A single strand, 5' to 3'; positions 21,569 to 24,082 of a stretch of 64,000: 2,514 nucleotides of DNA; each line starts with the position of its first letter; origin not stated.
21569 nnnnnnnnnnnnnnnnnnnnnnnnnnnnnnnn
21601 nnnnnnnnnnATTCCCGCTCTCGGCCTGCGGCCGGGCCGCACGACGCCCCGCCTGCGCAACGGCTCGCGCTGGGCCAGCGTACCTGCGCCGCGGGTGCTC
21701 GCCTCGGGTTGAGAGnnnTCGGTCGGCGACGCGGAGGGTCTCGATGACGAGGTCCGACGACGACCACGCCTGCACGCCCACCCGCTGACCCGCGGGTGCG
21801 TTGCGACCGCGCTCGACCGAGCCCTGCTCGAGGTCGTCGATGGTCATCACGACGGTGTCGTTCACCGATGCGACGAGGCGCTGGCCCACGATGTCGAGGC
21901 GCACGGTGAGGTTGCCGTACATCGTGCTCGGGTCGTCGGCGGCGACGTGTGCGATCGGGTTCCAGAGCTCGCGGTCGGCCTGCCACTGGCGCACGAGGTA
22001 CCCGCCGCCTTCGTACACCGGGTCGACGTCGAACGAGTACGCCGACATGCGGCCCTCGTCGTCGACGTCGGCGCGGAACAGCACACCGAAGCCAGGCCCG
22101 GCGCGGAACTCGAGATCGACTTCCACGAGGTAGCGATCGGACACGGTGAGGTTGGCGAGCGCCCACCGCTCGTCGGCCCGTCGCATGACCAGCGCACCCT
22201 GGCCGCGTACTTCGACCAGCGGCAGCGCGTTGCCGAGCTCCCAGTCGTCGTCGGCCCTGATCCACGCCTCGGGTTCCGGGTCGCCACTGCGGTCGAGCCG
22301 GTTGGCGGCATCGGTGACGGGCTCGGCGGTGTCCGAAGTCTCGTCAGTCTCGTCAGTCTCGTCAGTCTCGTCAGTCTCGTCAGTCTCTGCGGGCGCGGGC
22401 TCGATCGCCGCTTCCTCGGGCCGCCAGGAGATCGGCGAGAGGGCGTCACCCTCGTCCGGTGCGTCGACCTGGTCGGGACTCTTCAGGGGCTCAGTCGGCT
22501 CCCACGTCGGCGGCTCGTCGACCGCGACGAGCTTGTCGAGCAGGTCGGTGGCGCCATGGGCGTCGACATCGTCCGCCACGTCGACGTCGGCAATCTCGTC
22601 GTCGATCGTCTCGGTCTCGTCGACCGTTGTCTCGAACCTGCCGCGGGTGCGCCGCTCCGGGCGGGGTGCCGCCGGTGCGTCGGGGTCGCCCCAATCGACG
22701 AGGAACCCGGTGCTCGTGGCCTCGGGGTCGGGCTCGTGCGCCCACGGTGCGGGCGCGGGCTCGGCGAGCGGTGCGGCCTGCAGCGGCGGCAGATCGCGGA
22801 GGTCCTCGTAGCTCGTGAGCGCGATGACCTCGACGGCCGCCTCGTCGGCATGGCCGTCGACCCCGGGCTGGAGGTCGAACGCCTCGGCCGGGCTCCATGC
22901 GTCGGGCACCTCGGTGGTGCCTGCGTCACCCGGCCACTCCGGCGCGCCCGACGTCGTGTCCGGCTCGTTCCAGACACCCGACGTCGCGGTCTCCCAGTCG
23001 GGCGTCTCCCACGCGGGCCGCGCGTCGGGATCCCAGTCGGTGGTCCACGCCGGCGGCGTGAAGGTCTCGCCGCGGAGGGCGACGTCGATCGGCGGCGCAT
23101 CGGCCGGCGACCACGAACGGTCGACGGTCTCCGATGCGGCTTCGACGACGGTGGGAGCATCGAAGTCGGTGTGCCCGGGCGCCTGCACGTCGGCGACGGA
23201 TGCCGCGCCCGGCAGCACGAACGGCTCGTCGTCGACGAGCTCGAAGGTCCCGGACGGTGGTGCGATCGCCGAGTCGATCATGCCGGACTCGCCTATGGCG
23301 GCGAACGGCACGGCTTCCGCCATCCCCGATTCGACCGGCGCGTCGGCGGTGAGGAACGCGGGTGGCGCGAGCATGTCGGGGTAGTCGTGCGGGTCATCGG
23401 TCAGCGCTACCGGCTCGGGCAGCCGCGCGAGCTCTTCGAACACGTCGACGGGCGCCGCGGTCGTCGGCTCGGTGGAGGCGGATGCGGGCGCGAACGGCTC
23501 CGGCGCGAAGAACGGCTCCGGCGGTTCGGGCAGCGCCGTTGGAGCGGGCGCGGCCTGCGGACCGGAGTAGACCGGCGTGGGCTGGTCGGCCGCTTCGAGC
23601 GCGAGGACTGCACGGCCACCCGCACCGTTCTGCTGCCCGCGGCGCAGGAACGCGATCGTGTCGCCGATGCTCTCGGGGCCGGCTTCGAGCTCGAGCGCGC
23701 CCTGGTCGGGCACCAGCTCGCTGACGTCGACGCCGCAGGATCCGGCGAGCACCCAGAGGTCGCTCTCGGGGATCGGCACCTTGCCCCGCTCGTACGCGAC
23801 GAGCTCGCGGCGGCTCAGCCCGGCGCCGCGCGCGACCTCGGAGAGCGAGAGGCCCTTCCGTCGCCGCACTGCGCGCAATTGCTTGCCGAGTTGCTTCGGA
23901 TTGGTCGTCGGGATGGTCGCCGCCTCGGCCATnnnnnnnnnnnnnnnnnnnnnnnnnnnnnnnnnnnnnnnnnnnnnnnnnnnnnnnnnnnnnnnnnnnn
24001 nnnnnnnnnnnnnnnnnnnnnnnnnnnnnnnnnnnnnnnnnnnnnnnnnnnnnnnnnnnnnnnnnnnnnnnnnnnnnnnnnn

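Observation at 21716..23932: Cytoplasmic HTH_XRE regulator fused, through a roughly 500-aa acidic disordered linker, to a DUF1080/LamG-like sugar-binding-type domain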

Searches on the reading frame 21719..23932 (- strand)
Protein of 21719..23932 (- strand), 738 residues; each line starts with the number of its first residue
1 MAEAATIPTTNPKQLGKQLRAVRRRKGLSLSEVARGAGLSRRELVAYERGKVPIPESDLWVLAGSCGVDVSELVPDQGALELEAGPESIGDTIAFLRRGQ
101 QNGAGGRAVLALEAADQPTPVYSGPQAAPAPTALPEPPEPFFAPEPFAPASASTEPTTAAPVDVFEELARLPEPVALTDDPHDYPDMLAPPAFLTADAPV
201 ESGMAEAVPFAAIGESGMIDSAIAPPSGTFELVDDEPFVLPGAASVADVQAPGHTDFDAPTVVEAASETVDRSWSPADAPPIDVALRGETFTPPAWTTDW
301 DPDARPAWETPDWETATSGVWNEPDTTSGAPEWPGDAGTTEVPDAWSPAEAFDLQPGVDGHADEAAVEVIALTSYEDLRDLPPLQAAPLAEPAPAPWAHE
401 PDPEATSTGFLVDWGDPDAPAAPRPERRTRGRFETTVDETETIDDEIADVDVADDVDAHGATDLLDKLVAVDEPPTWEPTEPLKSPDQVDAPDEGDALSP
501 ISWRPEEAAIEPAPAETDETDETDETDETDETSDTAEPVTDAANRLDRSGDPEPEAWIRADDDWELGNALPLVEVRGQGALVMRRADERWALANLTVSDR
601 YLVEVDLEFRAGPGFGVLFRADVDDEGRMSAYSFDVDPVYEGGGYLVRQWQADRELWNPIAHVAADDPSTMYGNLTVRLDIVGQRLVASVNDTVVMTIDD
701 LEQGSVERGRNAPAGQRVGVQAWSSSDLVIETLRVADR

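Call 5: search_protein_families(library=pfam, proteins=[window:21719-23932:-], max_evalue=1)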
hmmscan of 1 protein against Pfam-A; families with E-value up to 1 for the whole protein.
window:21719-23932:- (738 aa): 7 families
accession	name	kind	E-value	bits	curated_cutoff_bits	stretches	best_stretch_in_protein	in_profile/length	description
PF13560.12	HTH_31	-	1.5e-09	38.5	27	1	14-72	1-60/64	Helix-turn-helix domain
PF01381.28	HTH_3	-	2.6e-08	34.2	23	1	19-73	1-55/55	Helix-turn-helix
PF12844.13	HTH_19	-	0.00011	22.5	30.2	1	16-56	1-40/64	Helix-turn-helix domain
PF13413.12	HTH_25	-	0.039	14.2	24.6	1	18-50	1-33/62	Helix-turn-helix domain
PF13693.12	HTH_35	-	0.055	13.9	25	1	23-76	11-61/75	Winged helix-turn-helix DNA-binding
PF06439.18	3keto-disac_hyd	-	0.076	13.5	26.8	1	597-724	50-176/187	3-keto-disaccharide hydrolase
PF04569.19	DUF591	-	0.32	11.6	27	1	24-51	12-38/55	Protein of unknown function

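Call 6: search_protein_families(library=ncbifam, proteins=[window:21719-23932:-], max_evalue=1)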
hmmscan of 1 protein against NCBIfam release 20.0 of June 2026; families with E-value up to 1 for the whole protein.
window:21719-23932:- (738 aa): 9 families
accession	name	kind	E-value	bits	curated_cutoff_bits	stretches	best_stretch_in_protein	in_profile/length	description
NF050110.1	TransRegBldD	equivalog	1.5e-06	28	250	1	10-82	4-78/162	transcriptional regulator BldD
NF006015.0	PRK08154.1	subfamily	8e-06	25.2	204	1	13-78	29-94/314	anaerobic benzoate catabolism transcriptional regulator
NF047948.1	male_kill_WMK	equivalog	2.5e-05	23.9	300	1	14-80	5-71/300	WO male-killing family protein Wmk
NF003162.0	PRK04140.1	equivalog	0.0011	18.1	263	1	16-51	128-163/317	transcriptional regulator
TIGR03070.1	couple_hipB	subfamily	0.0026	17.6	71.65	1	13-51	1-39/58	type II toxin-antitoxin system Y4mF family antitoxin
NF041951.1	phage_RstR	subfamily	0.015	15.6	80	1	15-52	3-40/108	RstR family transcriptional repressor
NF046032.1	TransRegSlrRBacil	equivalog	0.015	15.4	250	1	15-56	2-43/149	HTH-type transcriptional regulator SlrR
NF007408.0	PRK09943.1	equivalog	0.019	14.5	211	1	14-72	7-65/185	HTH-type transcriptional regulator PuuR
TIGR03830.1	CxxCG_CxxCG_HTH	subfamily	0.027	14.3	61.8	1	15-57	66-108/127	type II TA system antitoxin MqsA family protein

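Call 7: find_homologous_proteins(query=window:21719-23932:-, max_evalue=0.001)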
Query window:21719-23932:- (738 aa): 117 proteins with E <= 0.001 among 8000 candidates.
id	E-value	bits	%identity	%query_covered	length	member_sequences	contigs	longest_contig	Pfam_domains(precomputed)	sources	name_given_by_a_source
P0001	0.0e+0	1240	98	78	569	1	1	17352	-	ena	-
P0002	4.1e-249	847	63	93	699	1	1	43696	-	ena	-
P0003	1.2e-183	631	52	100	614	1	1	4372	PF01381.29,PF13560.13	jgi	-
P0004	2.8e-163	563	48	100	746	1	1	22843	PF01381.29,PF13560.13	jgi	jgi:transcriptional regulator with XRE-family HTH domain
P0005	8.4e-137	476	78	25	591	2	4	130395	PF01381.29,PF13560.13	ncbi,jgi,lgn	jgi:transcriptional regulator with XRE-family HTH domain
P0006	1.6e-127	445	42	80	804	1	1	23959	PF06439.19,PF01381.29,PF13560.13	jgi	jgi:transcriptional regulator with XRE-family HTH domain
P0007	4.9e-124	434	44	78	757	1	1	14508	PF06439.19,PF01381.29,PF13560.13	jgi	jgi:transcriptional regulator with XRE-family HTH domain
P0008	2.4e-123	431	42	100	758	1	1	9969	PF01381.29,PF13560.13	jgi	jgi:transcriptional regulator with XRE-family HTH domain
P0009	2.9e-120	421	42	81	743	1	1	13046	PF01381.29,PF13560.13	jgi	jgi:transcriptional regulator with XRE-family HTH domain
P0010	3.6e-120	421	40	39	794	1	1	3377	PF01381.29,PF13560.13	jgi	-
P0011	1.1e-117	413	41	100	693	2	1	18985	PF06439.19,PF01381.29,PF13560.13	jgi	-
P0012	2.4e-117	411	49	46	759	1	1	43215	PF12844.14,PF01381.29,PF13560.13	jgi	jgi:transcriptional regulator with XRE-family HTH domain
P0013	3.8e-117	411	43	39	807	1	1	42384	PF01381.29,PF13560.13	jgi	jgi:transcriptional regulator with XRE-family HTH domain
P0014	1.1e-115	406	59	33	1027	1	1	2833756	PF01381.29,PF13560.13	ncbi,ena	-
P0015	1.1e-115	406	72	14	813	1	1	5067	PF12844.14,PF01381.29,PF13560.13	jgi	jgi:transcriptional regulator with XRE-family HTH domain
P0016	2.8e-115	405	47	47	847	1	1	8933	PF06439.19,PF01381.29,PF13560.13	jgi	jgi:transcriptional regulator with XRE-family HTH domain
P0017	3.5e-115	404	76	14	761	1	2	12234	PF06439.19,PF01381.29,PF13560.13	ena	-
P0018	3.5e-115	404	51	47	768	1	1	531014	PF12844.14,PF06439.19,PF01381.29,PF13560.13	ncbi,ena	-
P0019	6.3e-115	403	70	15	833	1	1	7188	PF12844.14,PF01381.29,PF13560.13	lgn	-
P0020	2.4e-114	402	74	14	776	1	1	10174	PF12844.14,PF01381.29,PF13560.13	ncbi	ncbi:MAG: helix-turn-helix domain-containing protein [Acidimicrobiia bacterium]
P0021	1.4e-113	399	42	84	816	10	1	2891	PF06439.19,PF01381.29,PF13560.13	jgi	jgi:transcriptional regulator with XRE-family HTH domain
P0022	5.1e-113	397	61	32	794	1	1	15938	PF01381.29,PF13560.13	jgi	jgi:transcriptional regulator with XRE-family HTH domain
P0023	1.0e-112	396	48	46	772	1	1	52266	PF12844.14,PF01381.29,PF13560.13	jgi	jgi:transcriptional regulator with XRE-family HTH domain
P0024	1.2e-112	396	65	25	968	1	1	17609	PF01381.29,PF13560.13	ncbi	ncbi:MAG TPA: helix-turn-helix domain-containing protein [Acidimicrobiia bacterium]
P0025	1.5e-112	396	38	94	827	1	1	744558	PF06439.19,PF01381.29,PF13560.13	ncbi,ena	-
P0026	2.6e-112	395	70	25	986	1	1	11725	PF01381.29,PF13560.13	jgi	jgi:transcriptional regulator with XRE-family HTH domain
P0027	3.0e-112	395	65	25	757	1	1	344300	PF12844.14,PF01381.29,PF13560.13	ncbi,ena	-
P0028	2.5e-111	391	71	25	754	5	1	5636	PF12844.14,PF01381.29,PF13560.13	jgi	jgi:transcriptional regulator with XRE-family HTH domain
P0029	3.2e-111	391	40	78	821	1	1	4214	PF12844.14,PF06439.19,PF01381.29,PF13560.13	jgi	-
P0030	4.1e-111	391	40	100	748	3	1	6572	PF12844.14,PF01381.29,PF13560.13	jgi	-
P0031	4.7e-111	391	38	83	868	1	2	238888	PF06439.19,PF01381.29,PF13560.13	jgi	jgi:transcriptional regulator with XRE-family HTH domain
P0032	4.7e-111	391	69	14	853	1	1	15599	PF06439.19,PF01381.29,PF13560.13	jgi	jgi:transcriptional regulator with XRE-family HTH domain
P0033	1.0e-110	389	40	84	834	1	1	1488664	PF12844.14,PF06439.19,PF01381.29,PF13560.13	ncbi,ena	-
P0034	6.4e-110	387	45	24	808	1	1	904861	PF06439.19,PF01381.29,PF13560.13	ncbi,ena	-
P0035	2.2e-109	385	40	99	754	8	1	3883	PF01381.29,PF13560.13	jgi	-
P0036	7.3e-109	383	41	100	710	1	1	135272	PF12844.14,PF01381.29,PF13560.13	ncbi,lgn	ncbi:MAG: helix-turn-helix domain-containing protein [Acidimicrobiia bacterium]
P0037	1.6e-108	382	39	78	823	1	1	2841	PF01381.29,PF13560.13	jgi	jgi:transcriptional regulator with XRE-family HTH domain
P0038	2.1e-108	382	68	16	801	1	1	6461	PF01381.29,PF13560.13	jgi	jgi:transcriptional regulator with XRE-family HTH domain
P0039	1.1e-107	379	60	25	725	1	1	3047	PF12844.14,PF01381.29,PF13560.13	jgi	jgi:transcriptional regulator with XRE-family HTH domain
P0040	1.3e-107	379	67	25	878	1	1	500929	PF12844.14,PF06439.19,PF01381.29,PF13560.13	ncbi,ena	-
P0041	4.1e-107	378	39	78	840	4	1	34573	PF12844.14,PF01381.29,PF13560.13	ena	-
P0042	1.8e-106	375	39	100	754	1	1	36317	PF01381.29,PF13560.13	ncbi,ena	-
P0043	3.8e-106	374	64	29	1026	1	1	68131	PF06439.19,PF01381.29,PF13560.13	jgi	jgi:transcriptional regulator with XRE-family HTH domain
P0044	5.4e-106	374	69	25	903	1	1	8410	PF12844.14,PF01381.29,PF13560.13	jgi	jgi:hypothetical protein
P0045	6.2e-106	374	42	39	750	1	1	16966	PF12844.14,PF01381.29,PF13560.13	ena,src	-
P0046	1.4e-105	373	55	37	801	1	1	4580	PF01381.29,PF13560.13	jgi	jgi:transcriptional regulator with XRE-family HTH domain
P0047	1.9e-105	372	54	34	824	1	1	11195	PF12844.14,PF01381.29,PF13560.13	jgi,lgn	jgi:transcriptional regulator with XRE-family HTH domain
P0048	2.5e-105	372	64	24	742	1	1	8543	PF12844.14,PF01381.29,PF13560.13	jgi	jgi:transcriptional regulator with XRE-family HTH domain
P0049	5.4e-105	371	54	33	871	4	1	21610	PF12844.14,PF01381.29,PF13560.13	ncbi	ncbi:MAG: helix-turn-helix transcriptional regulator [Acidimicrobiia bacterium]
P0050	7.8e-105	370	64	25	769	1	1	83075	PF12844.14,PF01381.29,PF13560.13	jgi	jgi:transcriptional regulator with XRE-family HTH domain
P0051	4.7e-104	367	53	35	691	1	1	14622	PF12844.14,PF01381.29,PF13560.13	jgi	jgi:transcriptional regulator with XRE-family HTH domain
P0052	1.8e-103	366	71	24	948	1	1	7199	PF06439.19,PF01381.29,PF13560.13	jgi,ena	-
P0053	2.1e-103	365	70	25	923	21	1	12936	PF01381.29,PF13560.13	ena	-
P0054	2.2e-101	359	68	25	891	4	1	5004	PF06439.19,PF01381.29,PF13560.13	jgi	jgi:transcriptional regulator with XRE-family HTH domain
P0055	4.0e-101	358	51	36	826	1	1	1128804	PF01381.29,PF13560.13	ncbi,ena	-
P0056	8.2e-100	353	62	25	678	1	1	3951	PF01381.29,PF13560.13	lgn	-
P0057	3.7e-98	348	68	24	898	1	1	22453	PF06439.19,PF01381.29,PF13560.13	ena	-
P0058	5.2e-98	347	63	25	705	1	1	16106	PF12844.14,PF01381.29,PF13560.13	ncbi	-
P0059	7.3e-97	344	64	25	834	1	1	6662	PF01381.29,PF13560.13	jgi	jgi:transcriptional regulator with XRE-family HTH domain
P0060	1.1e-96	343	47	47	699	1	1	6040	PF01381.29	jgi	jgi:transcriptional regulator with XRE-family HTH domain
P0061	1.1e-94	336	64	25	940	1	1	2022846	PF12844.14,PF01381.29,PF13560.13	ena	-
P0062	2.9e-92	328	38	79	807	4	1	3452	PF06439.19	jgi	-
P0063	2.3e-91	325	63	25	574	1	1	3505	PF12844.14,PF01381.29,PF13560.13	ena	-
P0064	4.9e-91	324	79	28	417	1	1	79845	PF01381.29,PF13560.13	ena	-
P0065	2.2e-88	316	37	100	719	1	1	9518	PF12844.14,PF06439.19,PF01381.29,PF13560.13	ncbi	-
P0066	1.7e-70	257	52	15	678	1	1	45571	PF12844.14,PF01381.29,PF13560.13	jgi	jgi:transcriptional regulator with XRE-family HTH domain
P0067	2.9e-69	252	46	24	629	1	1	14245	PF12844.14,PF01381.29,PF13560.13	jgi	jgi:transcriptional regulator with XRE-family HTH domain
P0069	7.2e-68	248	43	24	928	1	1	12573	PF12844.14,PF01381.29,PF13560.13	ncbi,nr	ncbi:MAG TPA: helix-turn-helix domain-containing protein [Acidimicrobiia bacterium]|nr:helix-turn-he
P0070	1.4e-67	247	45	24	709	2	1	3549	PF12844.14,PF01381.29,PF13560.13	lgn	-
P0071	2.1e-66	243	43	24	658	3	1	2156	PF12844.14,PF01381.29,PF13560.13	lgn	-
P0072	9.0e-66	241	37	33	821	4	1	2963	PF01381.29,PF13560.13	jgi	jgi:transcriptional regulator with XRE-family HTH domain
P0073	2.1e-65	240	40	24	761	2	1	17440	PF12844.14,PF01381.29,PF13560.13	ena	-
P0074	2.4e-65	239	43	24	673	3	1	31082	PF12844.14,PF01381.29,PF13560.13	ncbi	ncbi:MAG: helix-turn-helix domain-containing protein [Acidimicrobiia bacterium]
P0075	2.6e-65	239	43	24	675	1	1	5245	PF12844.14,PF01381.29,PF13560.13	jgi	jgi:transcriptional regulator with XRE-family HTH domain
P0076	1.0e-64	237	41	24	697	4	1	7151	PF12844.14,PF01381.29,PF13560.13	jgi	jgi:transcriptional regulator with XRE-family HTH domain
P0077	4.1e-64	235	44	24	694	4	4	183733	PF12844.14,PF01381.29,PF13560.13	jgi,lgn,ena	-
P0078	7.9e-64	234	43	24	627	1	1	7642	PF01381.29,PF13560.13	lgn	-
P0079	2.8e-63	233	43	24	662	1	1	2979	PF12844.14,PF01381.29,PF13560.13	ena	-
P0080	3.8e-63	232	40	27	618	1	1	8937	PF12844.14,PF01381.29,PF13560.13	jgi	jgi:transcriptional regulator with XRE-family HTH domain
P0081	1.3e-62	230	42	25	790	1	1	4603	PF12844.14,PF01381.29,PF13560.13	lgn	-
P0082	1.7e-62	230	43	24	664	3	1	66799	PF12844.14,PF01381.29,PF13560.13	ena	-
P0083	1.7e-62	230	43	24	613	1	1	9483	PF12844.14,PF01381.29,PF13560.13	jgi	jgi:transcriptional regulator with XRE-family HTH domain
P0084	2.5e-62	230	62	12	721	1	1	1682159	PF12844.14,PF01381.29,PF13560.13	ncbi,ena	-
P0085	3.1e-62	229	43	24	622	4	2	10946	PF12844.14,PF01381.29,PF13560.13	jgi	jgi:transcriptional regulator with XRE-family HTH domain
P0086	1.7e-60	223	73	14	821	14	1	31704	PF01381.29,PF13560.13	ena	-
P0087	1.0e-59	221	42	24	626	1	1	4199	PF12844.14,PF01381.29,PF13560.13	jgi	-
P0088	2.0e-58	217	39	23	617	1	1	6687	PF12844.14,PF01381.29,PF13560.13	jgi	-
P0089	3.6e-58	216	38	23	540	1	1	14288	PF12844.14,PF01381.29,PF13560.13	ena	-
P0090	4.0e-58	216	37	34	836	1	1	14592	PF12844.14,PF01381.29,PF13560.13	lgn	-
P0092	5.3e-55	205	40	23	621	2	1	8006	PF01381.29,PF13560.13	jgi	-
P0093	7.3e-54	202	40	27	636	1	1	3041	PF12844.14,PF01381.29,PF13560.13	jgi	-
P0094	6.0e-51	192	37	30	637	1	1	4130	PF12844.14,PF06439.19,PF01381.29,PF13560.13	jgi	jgi:transcriptional regulator with XRE-family HTH domain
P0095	1.9e-49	187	37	32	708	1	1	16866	PF12844.14,PF01381.29,PF13560.13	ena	-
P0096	3.1e-47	180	44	24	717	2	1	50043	PF01381.29,PF13560.13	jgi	jgi:transcriptional regulator with XRE-family HTH domain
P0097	7.2e-46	175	42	24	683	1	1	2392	PF01381.29,PF13560.13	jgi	jgi:transcriptional regulator with XRE-family HTH domain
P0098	1.9e-44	170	41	25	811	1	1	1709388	PF12844.14,PF01381.29,PF13560.13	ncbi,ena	-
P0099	3.6e-43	166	38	57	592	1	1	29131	PF12844.14,PF01381.29,PF13560.13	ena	-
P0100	9.1e-39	152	77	13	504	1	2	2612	PF01381.29,PF13560.13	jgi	-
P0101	1.3e-37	148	39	25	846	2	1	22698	PF12844.14,PF01381.29,PF13560.13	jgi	jgi:transcriptional regulator with XRE-family HTH domain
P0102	9.1e-36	142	49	26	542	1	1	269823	PF01381.29,PF13560.13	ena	-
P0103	2.3e-34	137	71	14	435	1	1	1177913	PF12844.14,PF01381.29,PF13560.13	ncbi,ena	-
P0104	1.1e-33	135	70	14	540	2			PF12844.14,PF01381.29,PF13560.13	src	-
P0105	8.8e-30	122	86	10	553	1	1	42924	PF01381.29,PF13560.13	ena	-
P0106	2.2e-29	121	68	14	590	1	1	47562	PF01381.29,PF13560.13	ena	-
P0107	9.2e-29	119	78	11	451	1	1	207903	PF12844.14,PF01381.29,PF13560.13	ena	-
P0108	1.6e-25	108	41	41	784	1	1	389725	PF12844.14,PF01381.29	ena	-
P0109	7.5e-25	106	58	14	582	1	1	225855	PF12844.14,PF01381.29,PF13560.13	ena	-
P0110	2.1e-24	104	62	13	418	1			PF12844.14,PF01381.29,PF13560.13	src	-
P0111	9.5e-24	102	61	13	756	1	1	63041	PF01381.29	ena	-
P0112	2.1e-23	101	62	12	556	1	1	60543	PF01381.29,PF13560.13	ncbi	ncbi:MAG: helix-turn-helix domain-containing protein [Acidimicrobiia bacterium]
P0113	2.9e-23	100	56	18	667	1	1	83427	PF12844.14,PF01381.29,PF13560.13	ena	-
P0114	6.6e-23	99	63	12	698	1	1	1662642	PF01381.29,PF13560.13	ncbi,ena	-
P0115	8.5e-23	99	50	15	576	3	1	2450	PF12844.14,PF01381.29,PF13560.13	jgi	-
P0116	1.2e-20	92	94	7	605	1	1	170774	PF01381.29,PF13560.13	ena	-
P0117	3.4e-14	70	55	14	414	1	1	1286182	PF12844.14,PF01381.29,PF13560.13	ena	-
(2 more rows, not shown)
